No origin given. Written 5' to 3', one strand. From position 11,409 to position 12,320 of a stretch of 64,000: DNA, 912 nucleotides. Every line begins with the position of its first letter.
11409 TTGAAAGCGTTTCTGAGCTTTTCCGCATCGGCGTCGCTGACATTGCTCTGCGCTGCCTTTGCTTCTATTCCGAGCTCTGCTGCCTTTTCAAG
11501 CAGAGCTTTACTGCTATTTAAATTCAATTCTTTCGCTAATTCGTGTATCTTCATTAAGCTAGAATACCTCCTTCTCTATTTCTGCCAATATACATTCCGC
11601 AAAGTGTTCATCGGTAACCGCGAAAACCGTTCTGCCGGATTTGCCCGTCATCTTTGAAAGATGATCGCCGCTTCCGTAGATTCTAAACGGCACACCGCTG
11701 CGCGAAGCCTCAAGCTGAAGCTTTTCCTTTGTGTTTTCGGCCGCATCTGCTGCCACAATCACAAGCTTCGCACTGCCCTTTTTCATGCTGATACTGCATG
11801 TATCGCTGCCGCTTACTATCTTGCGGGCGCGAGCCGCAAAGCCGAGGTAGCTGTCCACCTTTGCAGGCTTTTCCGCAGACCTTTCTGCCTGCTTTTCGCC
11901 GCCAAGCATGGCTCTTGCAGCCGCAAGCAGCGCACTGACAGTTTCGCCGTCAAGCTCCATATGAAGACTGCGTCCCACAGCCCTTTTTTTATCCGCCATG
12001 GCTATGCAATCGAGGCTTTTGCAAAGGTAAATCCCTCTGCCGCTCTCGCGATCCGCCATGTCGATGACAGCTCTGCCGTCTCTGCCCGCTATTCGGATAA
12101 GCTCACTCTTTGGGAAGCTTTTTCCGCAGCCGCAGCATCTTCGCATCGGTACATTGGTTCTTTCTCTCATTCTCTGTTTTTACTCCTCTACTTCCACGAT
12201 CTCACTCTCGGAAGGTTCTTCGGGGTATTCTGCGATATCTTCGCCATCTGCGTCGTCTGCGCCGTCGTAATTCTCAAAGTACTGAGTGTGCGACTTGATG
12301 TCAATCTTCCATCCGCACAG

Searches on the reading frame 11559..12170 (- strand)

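Call 80: search_protein_families(library=pfam, proteins=[window:11559-12170:-])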
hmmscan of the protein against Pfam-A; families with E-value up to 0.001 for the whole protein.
window:11559-12170:- (203 aa): 2 families
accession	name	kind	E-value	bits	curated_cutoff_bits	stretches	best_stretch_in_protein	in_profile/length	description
PF04296.18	YlxR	-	1.2e-18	67.2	26.9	1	10-80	1-72/75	Protein of unknown function (DUF448)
PF01248.31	Ribosomal_L7Ae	-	1.3e-09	38.1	22.1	1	104-191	2-91/95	Ribosomal protein L7Ae/L30e/S12e/Gadd45 family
